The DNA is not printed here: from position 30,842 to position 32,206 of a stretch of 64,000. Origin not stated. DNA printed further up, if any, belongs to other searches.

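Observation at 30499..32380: MNT antitoxin + HepT (HEPN RNase) toxin fused to a lytic-transglycosylase module + overlapping secreted protein: an unusual three-gene cassette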

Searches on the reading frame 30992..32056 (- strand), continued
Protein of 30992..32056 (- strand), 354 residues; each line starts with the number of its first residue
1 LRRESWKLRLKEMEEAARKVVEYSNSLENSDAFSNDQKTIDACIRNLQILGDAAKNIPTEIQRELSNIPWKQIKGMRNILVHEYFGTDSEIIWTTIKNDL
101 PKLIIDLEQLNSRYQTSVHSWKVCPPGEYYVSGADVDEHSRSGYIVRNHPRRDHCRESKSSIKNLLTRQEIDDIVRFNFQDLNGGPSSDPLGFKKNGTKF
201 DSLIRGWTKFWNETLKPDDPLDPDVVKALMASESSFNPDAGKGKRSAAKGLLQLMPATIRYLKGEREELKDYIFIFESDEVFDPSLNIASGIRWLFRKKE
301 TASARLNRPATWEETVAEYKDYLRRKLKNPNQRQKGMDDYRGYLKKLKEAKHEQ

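Call 30: find_related_loci(query=A2, collection=genome_contigs, flank=5000)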
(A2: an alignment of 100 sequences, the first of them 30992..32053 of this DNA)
Query A2 (353 aa) in genome_contigs; peptide patterns used: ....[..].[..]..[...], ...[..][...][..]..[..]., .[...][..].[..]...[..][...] (x = any residue, [..] = any of these).
503 stretches matched a pattern; 423 encode a relative of the query (tblastn E <= 1e-3); the best 80 are kept; 80 distinct loci.
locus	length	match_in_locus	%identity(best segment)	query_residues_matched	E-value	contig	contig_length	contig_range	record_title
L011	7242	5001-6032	54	5-348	2e-130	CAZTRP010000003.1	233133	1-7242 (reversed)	MAG TPA_asm: uncultured Pseudobdellovibrionaceae bacterium isolate SRP296810_co1_59 genome assembly, contig: NODE_41_len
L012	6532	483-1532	52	1-352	4e-124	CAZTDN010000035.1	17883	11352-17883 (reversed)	MAG TPA_asm: uncultured Pseudobdellovibrionaceae bacterium isolate SRP219642_co5_573 genome assembly, contig: NODE_4480_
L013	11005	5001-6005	44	4-346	9e-96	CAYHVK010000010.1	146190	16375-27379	MAG TPA_asm: uncultured Pseudobdellovibrionaceae bacterium isolate ERP119705_co17_1025 genome assembly, contig: NODE_49_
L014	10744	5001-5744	44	105-347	2e-61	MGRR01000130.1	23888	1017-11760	MAG: Deltaproteobacteria bacterium RIFCSPHIGHO2_12_FULL_43_9 rifcsphigho2_12_scaffold_8907, whole genome shotgun sequenc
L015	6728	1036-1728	43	117-348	1e-58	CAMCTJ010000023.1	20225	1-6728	MAG: Bdellovibrio sp. ZAP7 isolate MsE-30jul19-49 genome assembly, contig: MsE-30jul19-C3694, whole genome shotgun seque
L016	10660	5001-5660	48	118-347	8e-57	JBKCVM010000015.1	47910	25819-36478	MAG: Oligoflexia bacterium isolate samp_2047_semibin_544 samp_2047_625094, whole genome shotgun sequence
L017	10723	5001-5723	42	108-347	1e-56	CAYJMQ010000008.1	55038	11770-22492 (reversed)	MAG TPA_asm: uncultured bacterium isolate ERP125453_co1_10 genome assembly, contig: NODE_397_length_55038_cov_6.719095,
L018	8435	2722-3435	42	114-350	1e-56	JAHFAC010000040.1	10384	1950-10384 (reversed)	MAG: Bacteriovoracaceae bacterium isolate nzgw166 NODE_10222_length_10385_cov_2.242108, whole genome shotgun sequence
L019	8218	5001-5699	43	115-347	5e-56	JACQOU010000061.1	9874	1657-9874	MAG: Deltaproteobacteria bacterium isolate NC_groundwater_1289_Ag_S-0.2um_48_23 S_p2_S4_coassembly_k141_511148, whole ge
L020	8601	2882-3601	41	117-350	1e-53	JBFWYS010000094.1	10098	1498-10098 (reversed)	MAG: Pseudobdellovibrionaceae bacterium isolate CA_2019_TPBS_17 NODE_26324_length_10098_cov_2.879852_TPBS, whole genome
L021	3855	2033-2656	43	114-321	9e-54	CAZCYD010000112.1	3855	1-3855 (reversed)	MAG TPA_asm: uncultured Pseudobdellovibrionaceae bacterium isolate binchicken_co350_57 genome assembly, contig: NODE_243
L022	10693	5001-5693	41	117-347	2e-53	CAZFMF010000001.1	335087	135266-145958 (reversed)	MAG TPA_asm: uncultured Pseudobdellovibrionaceae bacterium isolate SRP287051_co1_153 genome assembly, contig: NODE_41_le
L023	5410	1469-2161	43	114-347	1e-53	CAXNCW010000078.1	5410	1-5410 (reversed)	MAG: Legionellaceae bacterium isolate TH-11nov19-173 genome assembly, contig: TH-11nov19-C37627, whole genome shotgun se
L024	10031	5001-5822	38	81-348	3e-53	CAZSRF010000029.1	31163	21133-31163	MAG TPA_asm: uncultured Gammaproteobacteria bacterium isolate SRP170004_co1_145 genome assembly, contig: NODE_2042_lengt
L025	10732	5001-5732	40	115-353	2e-52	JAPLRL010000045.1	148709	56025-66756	MAG: Gammaproteobacteria bacterium isolate LacPavin_0419_WC53_MAG_44_22 LacPavin_0419_WC53_scaffold_15644, whole genome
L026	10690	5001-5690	42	118-346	2e-52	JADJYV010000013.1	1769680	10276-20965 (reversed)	MAG: Bdellovibrionaceae bacterium isolate Lyne_18-Q3-R50-59_BATAC.62 tig01430183-10-17665060, whole genome shotgun seque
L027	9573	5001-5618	44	114-319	3e-52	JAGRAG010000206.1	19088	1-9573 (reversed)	MAG: Bdellovibrionales bacterium isolate HKST-UBA12 2015-01-06_1_(paired)_contig_506003, whole genome shotgun sequence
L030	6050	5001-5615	44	118-321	4e-52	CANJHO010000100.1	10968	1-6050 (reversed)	MAG: Legionellaceae bacterium isolate RH-20apr16-427 genome assembly, contig: RH-20APR16-C12956, whole genome shotgun se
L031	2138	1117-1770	43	117-347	4e-53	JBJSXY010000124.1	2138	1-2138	MAG: Pseudomonadota bacterium isolate samp_4435_maxbin_723 samp_4435_821401, whole genome shotgun sequence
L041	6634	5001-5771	38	86-350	1e-50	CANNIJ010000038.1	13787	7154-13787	MAG: Legionellaceae bacterium isolate ZH-Jul18-130 genome assembly, contig: ZH-Jul18-C4117, whole genome shotgun sequenc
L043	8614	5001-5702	42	118-350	6e-51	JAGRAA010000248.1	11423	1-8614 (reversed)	MAG: Bdellovibrionales bacterium isolate HKST-UBA06 2012-05-30_1_(paired)_contig_434910, whole genome shotgun sequence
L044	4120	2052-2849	36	83-350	2e-50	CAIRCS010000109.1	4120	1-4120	MAG: uncultured Legionella sp. isolate KT_bin-2414 genome assembly, contig: bin-2414:109/211, whole genome shotgun seque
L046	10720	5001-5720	41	111-349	2e-50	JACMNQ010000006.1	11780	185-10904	MAG: Oligoflexia bacterium isolate LF-bin-178 FL-bin-178-contig-k141_252900, whole genome shotgun sequence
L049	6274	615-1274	42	117-334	5e-50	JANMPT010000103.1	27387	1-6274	MAG: Bdellovibrionales bacterium isolate OTE_51_metabat_401 OTE_51_k141_1483442, whole genome shotgun sequence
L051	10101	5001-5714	39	117-353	5e-50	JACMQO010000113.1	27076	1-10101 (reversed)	MAG: Bdellovibrio sp. isolate LF-bin-439 FL-bin-439-contig-k141_1764088, whole genome shotgun sequence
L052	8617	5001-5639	42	117-327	7e-50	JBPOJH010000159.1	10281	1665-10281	MAG: Bdellovibrionota bacterium isolate MAG_1466 c_000000614168, whole genome shotgun sequence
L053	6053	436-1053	42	117-321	7e-50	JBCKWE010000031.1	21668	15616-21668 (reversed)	Legionellaceae bacterium isolate SLM_LV1_30a-M11 Node_31_length_21668_cov_87.898226, whole genome shotgun sequence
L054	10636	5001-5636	43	110-322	1e-49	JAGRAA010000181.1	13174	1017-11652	MAG: Bdellovibrionales bacterium isolate HKST-UBA06 2012-05-30_1_(paired)_contig_375147, whole genome shotgun sequence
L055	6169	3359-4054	39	117-347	2e-49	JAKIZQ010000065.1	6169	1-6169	MAG: Bdellovibrionales bacterium isolate UR.bin187 NODE_65_length_6169_cov_2.233585, whole genome shotgun sequence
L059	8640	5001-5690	38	117-347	3e-49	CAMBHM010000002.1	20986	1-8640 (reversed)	MAG: Legionella sp. 2055-AUS-E isolate TH-11nov19-186 genome assembly, contig: TH-11nov19-C6268, whole genome shotgun se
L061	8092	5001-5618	41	117-321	5e-49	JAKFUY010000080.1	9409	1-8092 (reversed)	MAG: Legionellales bacterium isolate D1_Bin_47 D1_0004445, whole genome shotgun sequence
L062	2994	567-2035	44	13-319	3e-49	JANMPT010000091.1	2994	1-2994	MAG: Bdellovibrionales bacterium isolate OTE_51_metabat_401 OTE_51_k141_4905002, whole genome shotgun sequence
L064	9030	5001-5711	39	111-346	9e-49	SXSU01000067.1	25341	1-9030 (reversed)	MAG: Bdellovibrionales bacterium isolate F1-140-MAGs096 F1-140__c280953, whole genome shotgun sequence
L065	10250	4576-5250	40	118-336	6e-49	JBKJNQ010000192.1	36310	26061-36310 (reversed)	MAG: Bacteriovoracaceae bacterium isolate ant_bin.38 S1Ck117_4771206_flag_1_multi_11.0000_len_36310, whole genome shotgu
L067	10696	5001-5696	41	100-319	8e-49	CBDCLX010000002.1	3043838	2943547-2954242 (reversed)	MAG: Bdellovibrionales bacterium isolate c651e7dc-220c-40e6-9815-480c42f7b4bf genome assembly, contig: contig_2, whole g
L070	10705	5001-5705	42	118-350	9e-49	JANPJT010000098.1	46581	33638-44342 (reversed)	MAG: Pseudomonadota bacterium isolate VAR_61_metabat_364 VAR_61_k141_650818, whole genome shotgun sequence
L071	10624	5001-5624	46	116-319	7e-49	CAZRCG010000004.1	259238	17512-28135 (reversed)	MAG TPA_asm: uncultured Bacteriovoracaceae bacterium isolate SRP329715_co2_179 genome assembly, contig: NODE_56_length_2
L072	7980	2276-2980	40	117-350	6e-49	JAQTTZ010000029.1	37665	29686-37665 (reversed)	MAG: Bacteriovorax sp. isolate STB_52 NODE_2291_length_37665_cov_4.670920_Sandtown_B, whole genome shotgun sequence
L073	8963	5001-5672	42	103-324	6e-49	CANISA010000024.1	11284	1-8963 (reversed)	MAG: Legionellaceae bacterium isolate RH-15aug16-199 genome assembly, contig: RH-15aug16-C13234, whole genome shotgun se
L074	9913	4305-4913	42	120-321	1e-48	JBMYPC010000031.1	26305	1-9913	MAG: Bacteriovoracaceae bacterium isolate ME_XS_2307_bin_20 ME_XS_2307_bin_20_31, whole genome shotgun sequence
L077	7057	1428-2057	43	113-321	2e-48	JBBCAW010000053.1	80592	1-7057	Bdellovibrionota bacterium FG-1 24155C00053.1, whole genome shotgun sequence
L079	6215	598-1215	42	116-319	6e-48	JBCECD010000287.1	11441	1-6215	MAG: Bdellovibrio sp. isolate bin16__SEP_COME_DAS NODE_5607_length_11441_cov_4.623309, whole genome shotgun sequence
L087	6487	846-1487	40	118-333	4e-48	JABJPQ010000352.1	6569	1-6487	MAG: Halobacteriovoraceae bacterium isolate SI075_bin7 k141_322482, whole genome shotgun sequence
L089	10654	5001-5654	42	112-324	6e-48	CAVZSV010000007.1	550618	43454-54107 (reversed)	MAG: uncultured delta proteobacterium isolate MFD09495.bin.1.125 genome assembly, contig: contig_8439, whole genome shot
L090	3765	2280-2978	40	117-346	9e-48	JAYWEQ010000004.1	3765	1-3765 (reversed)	MAG: Pseudobdellovibrionaceae bacterium isolate GL98_DN_metabat_112 GL98_DN_metabat_112_3, whole genome shotgun sequence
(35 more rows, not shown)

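Call 34: search_protein_families(library=pfam, proteins=[L017:3802-4947:+, L021:1336-1992:+, L027:3622-4896:+, L030:3531-4916:+, L041:3601-4971:+, L044:711-2069:+, L051:3801-4829:+, L052:3698-4753:+, L054:3836-4987:+, L055:2472-3305:+], max_evalue=0.001)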
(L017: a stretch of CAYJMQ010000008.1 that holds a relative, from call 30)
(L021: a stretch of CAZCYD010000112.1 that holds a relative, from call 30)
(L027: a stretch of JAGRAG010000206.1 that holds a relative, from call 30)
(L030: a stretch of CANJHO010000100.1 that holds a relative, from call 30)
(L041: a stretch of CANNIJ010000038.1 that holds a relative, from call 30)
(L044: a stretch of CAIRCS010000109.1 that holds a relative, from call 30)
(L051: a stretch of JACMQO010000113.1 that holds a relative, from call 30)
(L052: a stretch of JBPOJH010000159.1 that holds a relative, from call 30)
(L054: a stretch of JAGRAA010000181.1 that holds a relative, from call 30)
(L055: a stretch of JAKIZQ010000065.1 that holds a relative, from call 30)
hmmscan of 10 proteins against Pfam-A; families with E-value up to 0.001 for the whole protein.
L017:3802-4947:+ (382 aa): 3 families
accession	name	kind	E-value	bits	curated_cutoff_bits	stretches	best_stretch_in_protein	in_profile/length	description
PF13635.12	DUF4143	-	5.2e-26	91.7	28.1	1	183-331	2-159/160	Domain of unknown function (DUF4143)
PF13173.12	AAA_14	-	8e-25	87.8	27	1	17-137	2-127/129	AAA domain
PF24883.2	NPHP3_N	-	0.00058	20.5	24.8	0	17-67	22-71/164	Nephrocystin 3, N-terminal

L021:1336-1992:+ (219 aa): 1 family
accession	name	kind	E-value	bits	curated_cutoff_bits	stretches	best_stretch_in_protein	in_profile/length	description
PF13338.12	AbiEi_4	-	0.00026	21.5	25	1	21-64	9-47/49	Transcriptional regulator, AbiEi antitoxin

L027:3622-4896:+ (425 aa): 1 family
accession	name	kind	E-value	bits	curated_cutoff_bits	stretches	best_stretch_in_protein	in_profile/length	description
PF07804.18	HipA_C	-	7.4e-51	173.3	30.5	1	187-399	1-213/213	HipA-like C-terminal domain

L030:3531-4916:+ (462 aa): 6 families
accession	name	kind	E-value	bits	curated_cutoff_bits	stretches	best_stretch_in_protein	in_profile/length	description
PF04326.19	SLFN_AlbA_2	-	2.3e-27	96.3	25.3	1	20-136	1-117/118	Schlafen, AlbA_2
PF13749.12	HATPase_c_4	-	8.9e-27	93.4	26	1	299-385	1-89/89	Putative ATP-dependent DNA helicase recG C-terminal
PF13412.12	HTH_24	-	3.8e-08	33.2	21.9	1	397-444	2-48/48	Winged helix-turn-helix DNA-binding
PF08279.18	HTH_11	-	5.6e-07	29.8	25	1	401-451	3-51/55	HTH domain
PF12840.13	HTH_20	-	0.00013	22.3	27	1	401-445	7-50/51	Helix-turn-helix domain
PF14493.12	HTH_40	-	0.00065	20.4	27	0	406-442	5-41/89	Helix-turn-helix domain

L041:3601-4971:+ (457 aa): 2 families
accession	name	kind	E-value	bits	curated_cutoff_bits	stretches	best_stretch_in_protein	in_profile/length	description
PF13749.12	HATPase_c_4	-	4.7e-27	94.3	26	1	297-383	1-89/89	Putative ATP-dependent DNA helicase recG C-terminal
PF04326.19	SLFN_AlbA_2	-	2.6e-21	76.8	25.3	1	17-132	1-117/118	Schlafen, AlbA_2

L044:711-2069:+ (453 aa): 3 families
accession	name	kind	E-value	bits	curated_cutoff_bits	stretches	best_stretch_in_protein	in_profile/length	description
PF04326.19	SLFN_AlbA_2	-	2e-27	96.5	25.3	1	11-127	1-117/118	Schlafen, AlbA_2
PF13749.12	HATPase_c_4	-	1.3e-26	92.9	26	1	290-376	1-89/89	Putative ATP-dependent DNA helicase recG C-terminal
PF13412.12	HTH_24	-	3.5e-06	26.9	21.9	1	387-435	1-48/48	Winged helix-turn-helix DNA-binding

L051:3801-4829:+ (343 aa): 1 family
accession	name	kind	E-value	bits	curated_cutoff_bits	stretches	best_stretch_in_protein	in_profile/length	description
PF02661.23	Fic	-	2e-18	67.4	24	1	101-204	2-93/93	Fic/DOC family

L052:3698-4753:+ (352 aa): 1 family
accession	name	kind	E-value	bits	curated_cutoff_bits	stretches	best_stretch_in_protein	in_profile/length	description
PF08843.17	AbiEii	-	6e-42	144.6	22.5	1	53-339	2-236/238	Nucleotidyl transferase AbiEii toxin, Type IV TA system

L054:3836-4987:+ (384 aa): 4 families
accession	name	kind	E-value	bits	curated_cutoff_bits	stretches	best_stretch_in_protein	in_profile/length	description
PF13173.12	AAA_14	-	5.2e-25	88.4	27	1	21-136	4-127/129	AAA domain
PF13635.12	DUF4143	-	1.1e-23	84.2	28.1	1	182-333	2-159/160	Domain of unknown function (DUF4143)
PF13401.12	AAA_22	-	2.4e-05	25.1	27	0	18-54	4-44/130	AAA domain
PF01637.24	ATPase_2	-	3.3e-05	24.2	33.2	0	8-48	9-50/225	ATPase domain predominantly from Archaea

L055:2472-3305:+ (278 aa): 1 family
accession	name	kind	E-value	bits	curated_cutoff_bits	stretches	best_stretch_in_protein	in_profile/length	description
PF08843.17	AbiEii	-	4.7e-23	82.8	22.5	1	34-243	1-214/238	Nucleotidyl transferase AbiEii toxin, Type IV TA system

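Call 35: search_protein_families(library=pfam, proteins=[L059:4045-4908:+, L061:3723-4919:+, L065:3669-4430:+, L067:4283-4915:+, L070:2774-4771:+, L071:3671-4909:+, L090:1038-2051:+, L073:4300-4773:+, L089:4423-4884:+, L064:4117-4752:+], max_evalue=0.001)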
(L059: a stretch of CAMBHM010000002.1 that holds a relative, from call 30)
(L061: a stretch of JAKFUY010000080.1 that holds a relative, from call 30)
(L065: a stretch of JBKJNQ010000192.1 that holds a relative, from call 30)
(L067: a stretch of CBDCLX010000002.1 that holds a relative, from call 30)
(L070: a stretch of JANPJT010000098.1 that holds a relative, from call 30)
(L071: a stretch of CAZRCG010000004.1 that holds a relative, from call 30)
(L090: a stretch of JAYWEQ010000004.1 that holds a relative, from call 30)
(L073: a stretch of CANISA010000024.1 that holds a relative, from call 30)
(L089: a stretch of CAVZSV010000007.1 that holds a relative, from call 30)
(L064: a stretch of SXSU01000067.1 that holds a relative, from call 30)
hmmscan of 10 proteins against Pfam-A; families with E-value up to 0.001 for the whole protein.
L059:4045-4908:+ (288 aa): 1 family
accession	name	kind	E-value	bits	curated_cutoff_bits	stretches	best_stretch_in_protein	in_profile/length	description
PF08843.17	AbiEii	-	3.7e-38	132.2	22.5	1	36-271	6-229/238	Nucleotidyl transferase AbiEii toxin, Type IV TA system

L061:3723-4919:+ (399 aa): 5 families
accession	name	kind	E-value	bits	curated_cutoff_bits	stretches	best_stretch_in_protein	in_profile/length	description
PF13749.12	HATPase_c_4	-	4.4e-26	91.2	26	1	236-322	1-89/89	Putative ATP-dependent DNA helicase recG C-terminal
PF13412.12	HTH_24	-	4.1e-08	33.1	21.9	1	333-380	1-47/48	Winged helix-turn-helix DNA-binding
PF04326.19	SLFN_AlbA_2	-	1.6e-07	32.3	25.3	1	11-73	58-117/118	Schlafen, AlbA_2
PF08279.18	HTH_11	-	0.00059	20.1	25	0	338-386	3-49/55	HTH domain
PF13404.12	HTH_AsnC-type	-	0.00098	19.3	27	0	333-374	1-41/42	AsnC-type helix-turn-helix domain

L065:3669-4430:+ (254 aa): 1 family
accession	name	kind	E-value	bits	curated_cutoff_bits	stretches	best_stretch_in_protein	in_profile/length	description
PF08843.17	AbiEii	-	5.4e-22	79.3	22.5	1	41-222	11-207/238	Nucleotidyl transferase AbiEii toxin, Type IV TA system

L067:4283-4915:+ (211 aa): 0 families

L070:2774-4771:+ (666 aa): 3 families
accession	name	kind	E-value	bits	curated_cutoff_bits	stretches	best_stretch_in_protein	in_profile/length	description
PF08497.15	Radical_SAM_N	-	2.4e-126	421.5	25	1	11-324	2-301/301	Radical SAM N-terminal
PF11842.13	DUF3362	-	1.8e-25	90.3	27.6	1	539-636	1-104/151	Domain of unknown function (DUF3362)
PF04055.27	Radical_SAM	-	1.8e-09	38.5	29.5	1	326-498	2-140/166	Radical SAM superfamily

L071:3671-4909:+ (413 aa): 1 family
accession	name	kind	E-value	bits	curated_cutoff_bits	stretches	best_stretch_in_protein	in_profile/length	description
PF00589.27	Phage_integrase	-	5.1e-12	46.3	27.1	1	319-394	90-170/172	Phage integrase family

L090:1038-2051:+ (338 aa): 1 family
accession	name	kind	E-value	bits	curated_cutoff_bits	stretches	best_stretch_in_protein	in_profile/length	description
PF08843.17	AbiEii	-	3.4e-41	142.2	22.5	1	39-325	2-236/238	Nucleotidyl transferase AbiEii toxin, Type IV TA system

L073:4300-4773:+ (158 aa): 1 family
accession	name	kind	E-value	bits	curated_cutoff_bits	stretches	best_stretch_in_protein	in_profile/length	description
PF00436.31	SSB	-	3.9e-39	133.3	26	1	5-109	1-104/104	Single-strand binding protein family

L089:4423-4884:+ (154 aa): 2 families
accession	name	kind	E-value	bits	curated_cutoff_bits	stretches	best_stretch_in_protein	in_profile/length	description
PF01381.28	HTH_3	-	4e-05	24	23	1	94-148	1-54/55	Helix-turn-helix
PF13443.12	HTH_26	-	5.8e-05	23.7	22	1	93-146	1-54/63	Cro/C1-type HTH DNA-binding domain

L064:4117-4752:+ (212 aa): 0 families
